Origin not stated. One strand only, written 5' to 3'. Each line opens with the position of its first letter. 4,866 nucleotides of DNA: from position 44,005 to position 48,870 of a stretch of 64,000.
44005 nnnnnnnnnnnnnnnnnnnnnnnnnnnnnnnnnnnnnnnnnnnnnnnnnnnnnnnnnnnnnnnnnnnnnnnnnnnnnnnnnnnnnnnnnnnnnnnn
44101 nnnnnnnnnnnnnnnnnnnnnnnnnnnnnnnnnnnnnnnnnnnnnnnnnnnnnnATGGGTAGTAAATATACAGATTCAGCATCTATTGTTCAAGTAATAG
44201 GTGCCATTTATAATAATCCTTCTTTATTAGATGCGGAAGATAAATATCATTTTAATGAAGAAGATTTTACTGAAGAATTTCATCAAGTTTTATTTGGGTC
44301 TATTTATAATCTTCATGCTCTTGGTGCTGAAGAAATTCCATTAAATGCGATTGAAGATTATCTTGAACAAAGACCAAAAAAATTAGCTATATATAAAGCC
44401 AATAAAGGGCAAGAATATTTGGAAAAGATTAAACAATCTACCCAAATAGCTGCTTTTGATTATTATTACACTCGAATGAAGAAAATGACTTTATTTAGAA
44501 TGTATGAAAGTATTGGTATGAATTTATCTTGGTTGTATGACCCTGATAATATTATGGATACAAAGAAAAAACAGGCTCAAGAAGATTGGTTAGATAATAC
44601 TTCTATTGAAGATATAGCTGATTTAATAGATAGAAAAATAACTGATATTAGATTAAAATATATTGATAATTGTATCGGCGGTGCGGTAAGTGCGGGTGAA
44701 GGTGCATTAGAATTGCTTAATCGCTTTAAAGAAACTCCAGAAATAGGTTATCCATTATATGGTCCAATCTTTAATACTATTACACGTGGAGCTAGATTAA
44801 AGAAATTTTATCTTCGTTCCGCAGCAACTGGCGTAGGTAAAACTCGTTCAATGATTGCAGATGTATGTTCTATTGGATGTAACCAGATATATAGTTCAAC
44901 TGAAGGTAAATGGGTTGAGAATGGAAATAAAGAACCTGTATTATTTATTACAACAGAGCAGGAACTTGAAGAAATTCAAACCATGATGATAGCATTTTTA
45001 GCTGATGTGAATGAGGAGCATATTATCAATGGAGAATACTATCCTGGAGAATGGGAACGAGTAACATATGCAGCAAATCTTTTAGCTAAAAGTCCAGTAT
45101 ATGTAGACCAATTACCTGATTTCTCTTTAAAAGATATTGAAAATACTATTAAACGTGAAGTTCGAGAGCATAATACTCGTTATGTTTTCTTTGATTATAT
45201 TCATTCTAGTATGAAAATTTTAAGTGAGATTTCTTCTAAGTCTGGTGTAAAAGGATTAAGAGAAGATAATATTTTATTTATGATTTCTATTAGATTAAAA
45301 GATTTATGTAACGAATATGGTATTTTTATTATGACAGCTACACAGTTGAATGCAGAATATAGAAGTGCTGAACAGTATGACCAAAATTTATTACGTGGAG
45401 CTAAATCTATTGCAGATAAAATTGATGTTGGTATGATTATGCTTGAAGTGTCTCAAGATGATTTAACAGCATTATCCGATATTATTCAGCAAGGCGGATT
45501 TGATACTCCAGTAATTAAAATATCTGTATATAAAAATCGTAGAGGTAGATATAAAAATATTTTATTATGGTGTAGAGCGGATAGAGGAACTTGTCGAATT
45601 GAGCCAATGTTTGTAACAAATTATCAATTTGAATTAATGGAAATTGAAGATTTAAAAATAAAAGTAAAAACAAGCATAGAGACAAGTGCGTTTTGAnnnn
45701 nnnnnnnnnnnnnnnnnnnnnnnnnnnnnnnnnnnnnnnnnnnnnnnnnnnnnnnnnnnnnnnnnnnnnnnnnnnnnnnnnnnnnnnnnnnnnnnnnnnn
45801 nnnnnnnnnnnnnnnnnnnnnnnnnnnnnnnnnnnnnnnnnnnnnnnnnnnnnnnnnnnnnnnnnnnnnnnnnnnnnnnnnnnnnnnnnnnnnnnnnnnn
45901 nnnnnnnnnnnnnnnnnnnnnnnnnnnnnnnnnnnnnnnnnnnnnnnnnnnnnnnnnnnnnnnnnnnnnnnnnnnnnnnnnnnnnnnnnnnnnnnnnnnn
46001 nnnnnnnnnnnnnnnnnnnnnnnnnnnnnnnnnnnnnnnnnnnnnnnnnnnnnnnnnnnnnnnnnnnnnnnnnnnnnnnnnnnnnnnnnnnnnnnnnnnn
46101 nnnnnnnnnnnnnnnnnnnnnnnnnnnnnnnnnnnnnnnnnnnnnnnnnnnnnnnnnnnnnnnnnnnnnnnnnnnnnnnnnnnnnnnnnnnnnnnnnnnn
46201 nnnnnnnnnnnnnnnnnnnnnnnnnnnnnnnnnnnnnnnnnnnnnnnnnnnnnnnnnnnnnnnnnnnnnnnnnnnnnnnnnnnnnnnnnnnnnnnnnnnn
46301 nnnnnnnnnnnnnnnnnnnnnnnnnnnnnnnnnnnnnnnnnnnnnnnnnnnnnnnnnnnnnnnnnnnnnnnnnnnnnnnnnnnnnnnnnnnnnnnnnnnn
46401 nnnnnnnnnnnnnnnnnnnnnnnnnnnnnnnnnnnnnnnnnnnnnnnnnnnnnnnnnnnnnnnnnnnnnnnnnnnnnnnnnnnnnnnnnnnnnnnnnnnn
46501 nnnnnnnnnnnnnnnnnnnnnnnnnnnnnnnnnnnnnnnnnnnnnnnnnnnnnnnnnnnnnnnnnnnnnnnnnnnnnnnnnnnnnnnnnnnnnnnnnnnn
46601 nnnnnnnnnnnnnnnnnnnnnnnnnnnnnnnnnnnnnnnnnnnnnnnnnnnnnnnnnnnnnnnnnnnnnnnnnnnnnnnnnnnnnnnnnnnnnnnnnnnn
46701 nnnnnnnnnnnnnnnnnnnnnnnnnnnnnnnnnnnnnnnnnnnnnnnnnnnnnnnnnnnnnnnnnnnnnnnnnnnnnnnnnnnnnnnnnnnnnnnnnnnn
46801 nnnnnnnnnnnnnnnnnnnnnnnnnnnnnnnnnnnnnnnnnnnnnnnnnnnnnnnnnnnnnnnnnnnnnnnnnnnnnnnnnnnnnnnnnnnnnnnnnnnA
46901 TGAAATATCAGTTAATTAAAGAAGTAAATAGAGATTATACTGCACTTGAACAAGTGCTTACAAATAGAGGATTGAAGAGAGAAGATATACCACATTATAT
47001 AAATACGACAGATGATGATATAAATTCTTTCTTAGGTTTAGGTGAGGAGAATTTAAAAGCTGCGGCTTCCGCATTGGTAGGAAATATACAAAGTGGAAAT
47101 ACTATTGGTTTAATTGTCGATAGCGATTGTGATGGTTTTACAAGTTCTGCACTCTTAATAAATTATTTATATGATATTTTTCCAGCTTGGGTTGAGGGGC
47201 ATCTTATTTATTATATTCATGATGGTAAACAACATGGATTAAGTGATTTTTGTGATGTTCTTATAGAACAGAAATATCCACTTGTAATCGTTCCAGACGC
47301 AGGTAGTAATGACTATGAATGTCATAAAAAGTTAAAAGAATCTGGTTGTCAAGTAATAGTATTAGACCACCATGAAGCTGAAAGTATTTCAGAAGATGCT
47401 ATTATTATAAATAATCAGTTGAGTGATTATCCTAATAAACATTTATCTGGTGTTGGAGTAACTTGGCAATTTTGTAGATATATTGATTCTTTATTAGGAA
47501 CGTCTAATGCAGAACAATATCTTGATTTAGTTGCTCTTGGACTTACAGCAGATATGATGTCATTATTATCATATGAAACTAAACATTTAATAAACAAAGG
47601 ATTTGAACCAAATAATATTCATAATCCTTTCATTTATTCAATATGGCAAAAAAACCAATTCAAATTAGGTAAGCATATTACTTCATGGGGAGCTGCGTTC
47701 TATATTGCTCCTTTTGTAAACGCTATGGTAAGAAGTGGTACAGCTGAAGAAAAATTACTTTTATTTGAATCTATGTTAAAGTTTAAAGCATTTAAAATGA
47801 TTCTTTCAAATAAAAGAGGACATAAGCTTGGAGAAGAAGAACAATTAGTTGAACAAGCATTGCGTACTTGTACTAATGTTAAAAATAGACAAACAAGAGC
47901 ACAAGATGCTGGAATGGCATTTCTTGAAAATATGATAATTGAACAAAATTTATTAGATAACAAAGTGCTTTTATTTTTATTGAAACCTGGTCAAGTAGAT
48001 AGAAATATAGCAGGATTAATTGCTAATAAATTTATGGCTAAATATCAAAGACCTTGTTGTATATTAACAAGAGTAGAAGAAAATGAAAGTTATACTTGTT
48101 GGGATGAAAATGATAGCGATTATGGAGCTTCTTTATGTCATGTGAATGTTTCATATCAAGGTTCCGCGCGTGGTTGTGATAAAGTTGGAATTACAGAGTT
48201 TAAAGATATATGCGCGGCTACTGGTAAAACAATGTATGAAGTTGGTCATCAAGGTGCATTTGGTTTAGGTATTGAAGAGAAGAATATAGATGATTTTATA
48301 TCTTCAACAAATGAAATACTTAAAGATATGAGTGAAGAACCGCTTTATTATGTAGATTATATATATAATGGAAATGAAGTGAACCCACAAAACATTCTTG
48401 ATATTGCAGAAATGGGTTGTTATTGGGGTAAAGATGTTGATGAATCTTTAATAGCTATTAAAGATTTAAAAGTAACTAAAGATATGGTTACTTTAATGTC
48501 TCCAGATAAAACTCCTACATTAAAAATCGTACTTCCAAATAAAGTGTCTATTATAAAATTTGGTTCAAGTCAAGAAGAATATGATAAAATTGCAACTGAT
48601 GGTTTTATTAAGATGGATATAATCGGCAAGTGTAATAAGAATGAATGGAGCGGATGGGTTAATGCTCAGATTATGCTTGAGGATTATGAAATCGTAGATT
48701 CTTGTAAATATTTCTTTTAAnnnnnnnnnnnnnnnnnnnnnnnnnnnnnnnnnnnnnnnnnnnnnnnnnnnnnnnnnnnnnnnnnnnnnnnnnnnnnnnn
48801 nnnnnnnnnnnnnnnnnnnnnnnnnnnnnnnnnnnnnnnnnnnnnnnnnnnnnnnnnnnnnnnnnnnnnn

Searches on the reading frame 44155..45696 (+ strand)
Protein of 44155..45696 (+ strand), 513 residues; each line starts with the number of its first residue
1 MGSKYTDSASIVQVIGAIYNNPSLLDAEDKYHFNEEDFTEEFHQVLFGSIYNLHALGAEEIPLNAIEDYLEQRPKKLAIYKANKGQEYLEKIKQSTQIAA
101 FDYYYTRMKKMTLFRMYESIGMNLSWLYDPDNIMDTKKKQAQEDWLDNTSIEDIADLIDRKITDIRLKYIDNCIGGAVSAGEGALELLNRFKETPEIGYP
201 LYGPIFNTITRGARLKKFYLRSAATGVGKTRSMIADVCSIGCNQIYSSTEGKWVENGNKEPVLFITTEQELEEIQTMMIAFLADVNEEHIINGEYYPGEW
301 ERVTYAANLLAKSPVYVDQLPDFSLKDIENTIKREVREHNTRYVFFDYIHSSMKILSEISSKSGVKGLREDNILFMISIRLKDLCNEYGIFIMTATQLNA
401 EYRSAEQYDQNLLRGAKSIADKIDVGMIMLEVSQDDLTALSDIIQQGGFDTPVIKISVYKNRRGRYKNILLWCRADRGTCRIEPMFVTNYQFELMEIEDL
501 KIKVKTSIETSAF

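Call 40: search_protein_families(library=pfam, proteins=[window:44155-45696:+], max_evalue=0.001)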
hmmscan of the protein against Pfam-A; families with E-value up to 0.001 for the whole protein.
window:44155-45696:+ (513 aa): 2 families
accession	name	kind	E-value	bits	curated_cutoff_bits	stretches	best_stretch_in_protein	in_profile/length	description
PF03796.21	DnaB_C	-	1.2e-18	67.8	27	1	207-471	10-244/255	DnaB-like helicase C terminal domain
PF00772.26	DnaB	-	2.4e-05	24.8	23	1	13-104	11-97/103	DnaB-like helicase N terminal domain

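Call 62: find_homologous_proteins(query=window:44155-45696:+, max_evalue=1e-100)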
Query window:44155-45696:+ (513 aa): 6146 proteins with E <= 1e-100 among 8000 candidates; the best 120 are listed.
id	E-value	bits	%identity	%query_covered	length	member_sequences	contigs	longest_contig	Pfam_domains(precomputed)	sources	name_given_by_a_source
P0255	0.0e+0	1140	99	100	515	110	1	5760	PF03796.22,PF00772.27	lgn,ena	-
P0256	2.0e-290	982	83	100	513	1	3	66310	PF03796.22,PF00772.27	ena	-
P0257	4.2e-282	954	80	100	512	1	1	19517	PF03796.22,PF00772.27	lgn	-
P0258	8.6e-280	946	79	100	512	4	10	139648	PF03796.22,PF00772.27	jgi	jgi:replicative DNA helicase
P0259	2.0e-277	939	79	100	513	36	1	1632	PF03796.22,PF00772.27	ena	-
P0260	1.7e-275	932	79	100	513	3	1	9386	PF03796.22,PF00772.27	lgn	-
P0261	6.3e-271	917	76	100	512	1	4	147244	PF03796.22,PF00772.27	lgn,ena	-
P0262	8.8e-271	917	76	100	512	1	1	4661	PF03796.22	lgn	-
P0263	1.5e-270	916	77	100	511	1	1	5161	PF03796.22,PF00772.27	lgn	-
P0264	1.7e-270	916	77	100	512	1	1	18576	PF03796.22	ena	-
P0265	5.6e-270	914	76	100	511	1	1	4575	PF03796.22,PF00772.27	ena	-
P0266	1.2e-269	913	78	100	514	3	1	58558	PF03796.22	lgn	-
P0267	1.2e-269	913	76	100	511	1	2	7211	PF03796.22,PF00772.27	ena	-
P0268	2.0e-269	912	76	100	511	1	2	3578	PF03796.22,PF00772.27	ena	-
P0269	2.5e-269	912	76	100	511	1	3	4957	PF03796.22,PF00772.27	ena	-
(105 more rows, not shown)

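Call 63: list_cluster_members(proteins=[P0255])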
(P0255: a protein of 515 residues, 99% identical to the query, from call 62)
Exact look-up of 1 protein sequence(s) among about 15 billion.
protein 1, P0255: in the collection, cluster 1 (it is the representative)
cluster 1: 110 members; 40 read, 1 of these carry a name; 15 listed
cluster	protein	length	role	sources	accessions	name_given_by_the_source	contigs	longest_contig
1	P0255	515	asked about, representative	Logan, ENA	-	-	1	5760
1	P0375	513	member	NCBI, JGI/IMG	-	replicative DNA helicase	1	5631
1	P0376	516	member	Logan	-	-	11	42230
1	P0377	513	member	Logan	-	-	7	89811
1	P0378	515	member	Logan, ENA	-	-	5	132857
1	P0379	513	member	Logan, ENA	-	-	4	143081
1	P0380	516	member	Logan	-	-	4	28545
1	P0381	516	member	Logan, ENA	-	-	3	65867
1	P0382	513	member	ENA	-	-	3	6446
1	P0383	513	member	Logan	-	-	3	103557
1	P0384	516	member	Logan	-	-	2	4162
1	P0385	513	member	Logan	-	-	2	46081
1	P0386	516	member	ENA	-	-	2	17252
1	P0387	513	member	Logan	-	-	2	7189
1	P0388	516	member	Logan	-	-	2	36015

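Call 64: find_encoding_contigs(protein=P0379, flank=10000, max_places=3)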
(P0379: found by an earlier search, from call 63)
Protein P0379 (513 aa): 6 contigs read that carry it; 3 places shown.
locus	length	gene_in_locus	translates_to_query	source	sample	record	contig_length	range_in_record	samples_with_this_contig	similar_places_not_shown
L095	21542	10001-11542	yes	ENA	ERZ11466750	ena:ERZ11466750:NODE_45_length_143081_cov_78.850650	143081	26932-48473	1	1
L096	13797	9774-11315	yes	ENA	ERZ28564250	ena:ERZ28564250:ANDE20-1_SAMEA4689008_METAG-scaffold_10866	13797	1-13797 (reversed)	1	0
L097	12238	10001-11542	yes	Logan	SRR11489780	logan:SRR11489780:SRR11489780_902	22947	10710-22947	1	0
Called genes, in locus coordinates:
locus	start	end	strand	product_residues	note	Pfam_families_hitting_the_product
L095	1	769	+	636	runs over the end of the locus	PF00204:DNA_gyraseB, PF01751:Toprim, PF00986:DNA_gyraseB_C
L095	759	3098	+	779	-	PF00521:DNA_topoisoIV, PF03989:DNA_gyraseA_C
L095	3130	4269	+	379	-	PF01068:DNA_ligase_A_M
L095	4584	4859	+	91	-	-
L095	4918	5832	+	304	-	PF01541:GIY-YIG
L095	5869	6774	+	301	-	-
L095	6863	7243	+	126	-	PF23438:DUF7123 (weak)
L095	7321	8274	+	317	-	PF27337:YorF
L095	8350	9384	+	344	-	PF13479:AAA_24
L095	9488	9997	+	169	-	PF26927:Phage_SPbeta_YorH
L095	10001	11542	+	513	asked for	PF00772:DnaB (weak), PF03796:DnaB_C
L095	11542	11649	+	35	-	-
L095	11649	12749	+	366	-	-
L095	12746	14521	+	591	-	PF01368:DHH, PF17768:RecJ_OB (weak)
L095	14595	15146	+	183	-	PF01541:GIY-YIG (weak)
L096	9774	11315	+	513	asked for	PF00772:DnaB (weak), PF03796:DnaB_C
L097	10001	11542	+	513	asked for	PF00772:DnaB (weak), PF03796:DnaB_C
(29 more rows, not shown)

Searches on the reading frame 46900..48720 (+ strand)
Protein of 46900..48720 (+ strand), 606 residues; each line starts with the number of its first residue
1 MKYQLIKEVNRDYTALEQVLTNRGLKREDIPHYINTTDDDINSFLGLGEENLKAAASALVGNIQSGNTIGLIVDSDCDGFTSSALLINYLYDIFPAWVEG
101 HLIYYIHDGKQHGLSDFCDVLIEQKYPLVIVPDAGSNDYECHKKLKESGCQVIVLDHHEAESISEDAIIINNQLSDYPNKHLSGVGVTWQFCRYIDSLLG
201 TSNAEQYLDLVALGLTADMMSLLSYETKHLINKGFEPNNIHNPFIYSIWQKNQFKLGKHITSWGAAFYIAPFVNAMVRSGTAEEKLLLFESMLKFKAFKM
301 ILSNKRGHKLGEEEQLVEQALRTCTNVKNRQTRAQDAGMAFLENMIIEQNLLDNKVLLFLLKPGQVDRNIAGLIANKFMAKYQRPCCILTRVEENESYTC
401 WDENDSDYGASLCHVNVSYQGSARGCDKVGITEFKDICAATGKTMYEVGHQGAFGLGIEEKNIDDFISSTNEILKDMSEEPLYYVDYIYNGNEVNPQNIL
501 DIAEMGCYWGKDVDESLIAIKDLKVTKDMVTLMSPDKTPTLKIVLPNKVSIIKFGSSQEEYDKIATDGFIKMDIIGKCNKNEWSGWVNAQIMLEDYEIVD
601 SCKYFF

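Call 40: search_protein_families(library=pfam, proteins=[window:46900-48720:+], max_evalue=0.001)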
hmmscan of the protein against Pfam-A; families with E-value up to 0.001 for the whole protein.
window:46900-48720:+ (606 aa): 2 families
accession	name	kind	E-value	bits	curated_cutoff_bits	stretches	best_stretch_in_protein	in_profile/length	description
PF01368.27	DHH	-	1.3e-13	51.8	28.1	1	71-214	4-124/125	DHH family, N-terminal domain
PF17768.7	RecJ_OB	-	2.3e-05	24.9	27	1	486-595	2-107/107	RecJ OB domain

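Call 41: search_dna_similar(query=window:46900-48720:+, collection=phages, mode=protein, max_rows=12)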
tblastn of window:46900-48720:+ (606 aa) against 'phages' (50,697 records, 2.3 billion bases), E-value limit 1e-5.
Records with a match: 216; places in all: 217; records where one place covers at least 80% of the query: 137.
Best place of each record, by identity: <60% 216.
By first word of the organism name: Bacillus 61; Staphylococcus 45; Lactococcus 29; Enterococcus 20; Lactobacillus 18; Bacteriophage 13; Enterocloster 6; Listeria 5; Mammaliicoccus 4; Geobacillus 3; and 9 more.
By host as written in the record: - 23; Lactococcus lactis 19; Staphylococcus sp. 17; Bacillus subtilis BEST7003 11; Bacillus anthracis Sterne 10; Lactobacillus plantarum 8; Bacillus subtilis 7; Bacillus anthracis 7; and 64 more.
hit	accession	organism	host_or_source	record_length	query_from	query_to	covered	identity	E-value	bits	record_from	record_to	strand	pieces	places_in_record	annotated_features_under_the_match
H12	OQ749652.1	Phage Phass-1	human gut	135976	6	606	99%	33.2%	6e-76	270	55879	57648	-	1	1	hypothetical protein (x3)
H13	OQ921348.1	Bacillus phage SPbetaL8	Bacillus subtilis BEST7003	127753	1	599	99%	33.1%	7e-78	275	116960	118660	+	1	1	hypothetical protein (x2)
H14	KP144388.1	Geobacillus virus E3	failed fermentation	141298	1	595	98%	33.2%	2e-80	283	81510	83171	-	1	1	putative single stranded DNA exonuclease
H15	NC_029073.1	Geobacillus virus E3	failed fermentation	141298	1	595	98%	33.2%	2e-80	283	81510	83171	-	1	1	RecJ-like ssDNA exonuclease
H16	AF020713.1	Bacillus phage SPBc2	-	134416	1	601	99%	32.5%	1e-78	277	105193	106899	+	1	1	yorK: putative ss-DNA-specific endonuclease | yorJ: hypothetical protein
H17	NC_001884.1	Bacillus phage SPBc2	Bacillus subtilis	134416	1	601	99%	32.5%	1e-78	277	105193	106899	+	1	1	yorK: RecJ-like ssDNA exonuclease | yorJ: hypothetical protein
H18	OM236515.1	Bacillus phage SPR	Bacillus subtilis BEST7003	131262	1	601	99%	32.5%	2e-77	274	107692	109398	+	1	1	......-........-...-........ exonuclease | hypothetical protein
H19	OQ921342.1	Bacillus phage SPbetaL2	Bacillus subtilis BEST7003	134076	1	601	99%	32.5%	2e-77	274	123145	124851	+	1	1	hypothetical protein (x2)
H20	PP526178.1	Bacillus phage phi3T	Bacillus subtilis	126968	1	601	99%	32.3%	2e-78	276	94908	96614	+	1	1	record has no annotation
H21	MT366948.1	Bacillus phage Hyb3phi3Ts-SPbeta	Bacillus subtilis subsp. subtilis str. ...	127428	1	601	99%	32.3%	2e-78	276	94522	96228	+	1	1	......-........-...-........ exonuclease | putative DNA replication initiation protein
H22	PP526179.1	Bacillus phage phi3T-SPBeta hybrid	Bacillus subtilis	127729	1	601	99%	32.3%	2e-78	276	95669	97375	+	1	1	record has no annotation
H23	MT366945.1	Bacillus phage phi3Ts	Bacillus subtilis subsp. subtilis str. ...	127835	1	601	99%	32.3%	2e-78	276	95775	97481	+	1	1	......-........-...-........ exonuclease | putative DNA replication initiation protein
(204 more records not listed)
